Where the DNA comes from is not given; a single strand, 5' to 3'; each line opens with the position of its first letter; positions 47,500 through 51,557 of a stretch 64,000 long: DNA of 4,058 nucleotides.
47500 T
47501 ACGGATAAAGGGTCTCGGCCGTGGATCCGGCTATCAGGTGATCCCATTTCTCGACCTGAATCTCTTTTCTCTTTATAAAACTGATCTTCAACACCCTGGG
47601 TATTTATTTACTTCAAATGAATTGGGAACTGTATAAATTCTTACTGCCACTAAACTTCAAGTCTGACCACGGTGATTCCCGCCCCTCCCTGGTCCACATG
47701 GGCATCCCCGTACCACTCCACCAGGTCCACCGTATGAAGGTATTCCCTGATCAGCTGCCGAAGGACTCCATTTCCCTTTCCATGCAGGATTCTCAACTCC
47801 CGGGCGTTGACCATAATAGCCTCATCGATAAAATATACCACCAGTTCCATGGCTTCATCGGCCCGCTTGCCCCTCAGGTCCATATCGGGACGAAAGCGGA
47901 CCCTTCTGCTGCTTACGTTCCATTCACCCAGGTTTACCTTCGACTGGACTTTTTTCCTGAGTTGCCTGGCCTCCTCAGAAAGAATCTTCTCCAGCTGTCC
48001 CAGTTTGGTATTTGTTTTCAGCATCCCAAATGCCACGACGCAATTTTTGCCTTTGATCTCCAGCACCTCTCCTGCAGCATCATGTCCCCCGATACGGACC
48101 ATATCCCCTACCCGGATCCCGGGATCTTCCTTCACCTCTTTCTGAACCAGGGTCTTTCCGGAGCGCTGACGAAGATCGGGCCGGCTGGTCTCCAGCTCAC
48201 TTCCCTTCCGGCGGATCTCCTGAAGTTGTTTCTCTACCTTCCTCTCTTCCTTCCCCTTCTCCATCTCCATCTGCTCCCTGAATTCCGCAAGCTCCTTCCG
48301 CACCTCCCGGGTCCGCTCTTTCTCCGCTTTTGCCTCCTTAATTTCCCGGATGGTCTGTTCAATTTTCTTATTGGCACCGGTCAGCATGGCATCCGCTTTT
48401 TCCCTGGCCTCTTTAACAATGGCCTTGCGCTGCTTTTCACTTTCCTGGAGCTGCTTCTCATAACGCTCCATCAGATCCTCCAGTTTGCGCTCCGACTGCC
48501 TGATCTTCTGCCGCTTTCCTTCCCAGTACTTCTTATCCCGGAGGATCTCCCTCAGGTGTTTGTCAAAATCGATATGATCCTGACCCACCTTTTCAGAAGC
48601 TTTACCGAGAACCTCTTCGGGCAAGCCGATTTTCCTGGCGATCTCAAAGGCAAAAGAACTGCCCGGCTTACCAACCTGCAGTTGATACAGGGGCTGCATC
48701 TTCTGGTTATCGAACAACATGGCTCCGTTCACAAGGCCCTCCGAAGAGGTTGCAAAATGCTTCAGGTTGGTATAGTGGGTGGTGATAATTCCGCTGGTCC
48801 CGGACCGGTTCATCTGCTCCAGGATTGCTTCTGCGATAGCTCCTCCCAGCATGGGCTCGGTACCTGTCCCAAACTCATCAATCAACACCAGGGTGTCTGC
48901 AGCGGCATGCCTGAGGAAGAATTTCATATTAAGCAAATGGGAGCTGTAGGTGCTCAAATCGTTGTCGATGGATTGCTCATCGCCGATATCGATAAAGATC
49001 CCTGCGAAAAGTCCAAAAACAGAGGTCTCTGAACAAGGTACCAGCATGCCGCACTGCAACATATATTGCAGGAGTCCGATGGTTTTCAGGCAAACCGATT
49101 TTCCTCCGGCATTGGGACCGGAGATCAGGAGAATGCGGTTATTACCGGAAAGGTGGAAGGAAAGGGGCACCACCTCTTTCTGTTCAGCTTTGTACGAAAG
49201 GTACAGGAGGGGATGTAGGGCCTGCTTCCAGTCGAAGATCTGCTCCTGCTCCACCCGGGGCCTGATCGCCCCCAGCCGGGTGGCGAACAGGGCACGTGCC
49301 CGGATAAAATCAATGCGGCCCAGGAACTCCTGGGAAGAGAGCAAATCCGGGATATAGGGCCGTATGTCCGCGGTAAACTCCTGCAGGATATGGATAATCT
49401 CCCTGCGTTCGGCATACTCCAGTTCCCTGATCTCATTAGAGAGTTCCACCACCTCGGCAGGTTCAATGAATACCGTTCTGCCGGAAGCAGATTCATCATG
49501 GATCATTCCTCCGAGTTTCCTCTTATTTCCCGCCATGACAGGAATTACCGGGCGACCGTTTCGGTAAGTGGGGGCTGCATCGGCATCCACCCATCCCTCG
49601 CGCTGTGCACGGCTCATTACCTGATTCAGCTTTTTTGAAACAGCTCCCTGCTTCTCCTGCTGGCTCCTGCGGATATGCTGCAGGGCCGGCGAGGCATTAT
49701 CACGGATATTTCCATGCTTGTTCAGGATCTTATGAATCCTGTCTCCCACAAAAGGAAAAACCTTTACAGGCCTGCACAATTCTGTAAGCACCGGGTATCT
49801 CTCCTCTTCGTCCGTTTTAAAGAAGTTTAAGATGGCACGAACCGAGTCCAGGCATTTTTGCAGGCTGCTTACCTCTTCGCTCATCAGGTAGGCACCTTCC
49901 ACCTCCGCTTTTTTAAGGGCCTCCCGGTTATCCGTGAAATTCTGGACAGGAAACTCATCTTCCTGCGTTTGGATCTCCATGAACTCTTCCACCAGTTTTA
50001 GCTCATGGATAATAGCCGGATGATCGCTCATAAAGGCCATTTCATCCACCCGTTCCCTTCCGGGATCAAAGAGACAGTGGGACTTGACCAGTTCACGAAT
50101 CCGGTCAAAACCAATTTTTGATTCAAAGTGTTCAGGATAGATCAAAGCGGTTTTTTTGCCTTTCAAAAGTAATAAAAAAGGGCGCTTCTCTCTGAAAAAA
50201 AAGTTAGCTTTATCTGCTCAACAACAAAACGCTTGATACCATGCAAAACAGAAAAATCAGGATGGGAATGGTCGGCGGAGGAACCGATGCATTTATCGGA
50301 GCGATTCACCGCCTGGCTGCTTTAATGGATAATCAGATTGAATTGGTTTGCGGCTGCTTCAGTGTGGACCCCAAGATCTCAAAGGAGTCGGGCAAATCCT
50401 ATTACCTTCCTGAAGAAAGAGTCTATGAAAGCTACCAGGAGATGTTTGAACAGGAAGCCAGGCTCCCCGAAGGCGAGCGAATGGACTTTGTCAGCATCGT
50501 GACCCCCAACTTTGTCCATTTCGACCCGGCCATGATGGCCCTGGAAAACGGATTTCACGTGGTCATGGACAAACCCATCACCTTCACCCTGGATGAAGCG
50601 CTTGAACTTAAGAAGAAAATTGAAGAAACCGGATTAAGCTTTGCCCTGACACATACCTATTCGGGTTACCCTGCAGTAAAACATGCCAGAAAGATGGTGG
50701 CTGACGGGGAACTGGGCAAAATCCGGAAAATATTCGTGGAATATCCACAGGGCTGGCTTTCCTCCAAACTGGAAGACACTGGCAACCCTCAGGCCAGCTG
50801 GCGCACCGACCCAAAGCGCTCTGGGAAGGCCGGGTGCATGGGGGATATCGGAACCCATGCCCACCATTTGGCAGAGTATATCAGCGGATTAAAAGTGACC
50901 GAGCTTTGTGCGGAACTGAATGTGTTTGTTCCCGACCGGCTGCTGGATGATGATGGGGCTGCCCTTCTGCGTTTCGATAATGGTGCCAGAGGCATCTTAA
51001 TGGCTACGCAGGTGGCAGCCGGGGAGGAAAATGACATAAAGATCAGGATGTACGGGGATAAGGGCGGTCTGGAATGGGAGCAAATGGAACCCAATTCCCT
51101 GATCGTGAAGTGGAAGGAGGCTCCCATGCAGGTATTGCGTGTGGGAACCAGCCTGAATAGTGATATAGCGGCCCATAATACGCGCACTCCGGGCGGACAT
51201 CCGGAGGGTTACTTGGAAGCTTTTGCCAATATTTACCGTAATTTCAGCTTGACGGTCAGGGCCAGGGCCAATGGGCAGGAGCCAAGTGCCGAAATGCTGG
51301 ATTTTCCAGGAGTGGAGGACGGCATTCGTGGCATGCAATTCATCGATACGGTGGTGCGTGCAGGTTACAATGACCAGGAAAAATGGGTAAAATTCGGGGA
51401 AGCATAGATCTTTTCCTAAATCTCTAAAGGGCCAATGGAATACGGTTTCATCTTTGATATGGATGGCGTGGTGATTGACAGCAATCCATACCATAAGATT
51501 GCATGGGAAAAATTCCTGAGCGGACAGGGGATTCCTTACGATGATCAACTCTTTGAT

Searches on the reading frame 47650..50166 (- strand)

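Call 75: search_protein_families(library=pfam, proteins=[window:47650-50166:-], max_evalue=0.00001)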
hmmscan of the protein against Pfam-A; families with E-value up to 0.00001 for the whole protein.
window:47650-50166:- (838 aa): 3 families
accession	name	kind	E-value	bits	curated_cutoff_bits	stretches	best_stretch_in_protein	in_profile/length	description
PF00488.27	MutS_V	-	2.7e-32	112.7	30.2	1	347-527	2-184/188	MutS domain V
PF01713.27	Smr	-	6.2e-22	78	25.7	1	763-836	2-76/77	Smr domain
PF20297.4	MSSS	-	3.1e-08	33.6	26.8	1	686-725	1-42/42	MutS2 and Smr-associated SH3 domain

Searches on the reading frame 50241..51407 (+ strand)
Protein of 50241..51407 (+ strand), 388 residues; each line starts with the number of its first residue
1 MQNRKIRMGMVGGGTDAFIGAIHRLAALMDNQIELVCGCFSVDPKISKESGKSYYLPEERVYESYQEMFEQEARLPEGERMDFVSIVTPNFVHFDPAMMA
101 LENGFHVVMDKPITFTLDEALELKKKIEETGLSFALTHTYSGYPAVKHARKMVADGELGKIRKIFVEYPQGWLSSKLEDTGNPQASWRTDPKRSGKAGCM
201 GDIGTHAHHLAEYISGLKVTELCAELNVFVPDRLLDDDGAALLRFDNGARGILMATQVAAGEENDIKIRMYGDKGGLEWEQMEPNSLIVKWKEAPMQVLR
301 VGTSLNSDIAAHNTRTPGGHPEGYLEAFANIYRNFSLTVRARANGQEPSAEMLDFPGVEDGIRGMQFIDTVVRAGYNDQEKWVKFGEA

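Call 75: search_protein_families(library=pfam, proteins=[window:50241-51407:+], max_evalue=0.00001)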
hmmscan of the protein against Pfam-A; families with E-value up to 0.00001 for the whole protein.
window:50241-51407:+ (388 aa): 3 families
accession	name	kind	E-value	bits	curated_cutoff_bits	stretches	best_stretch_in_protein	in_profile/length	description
PF22725.1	GFO_IDH_MocA_C3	-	7.8e-27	94.2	27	1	147-278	2-124/124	GFO/IDH/MocA C-terminal domain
PF01408.29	GFO_IDH_MocA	-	1.9e-16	61.3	24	1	6-135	1-117/120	Oxidoreductase family, NAD-binding Rossmann fold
PF02894.22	GFO_IDH_MocA_C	-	9.8e-15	55.4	22.9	1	150-384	1-217/218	Oxidoreductase family, C-terminal alpha/beta domain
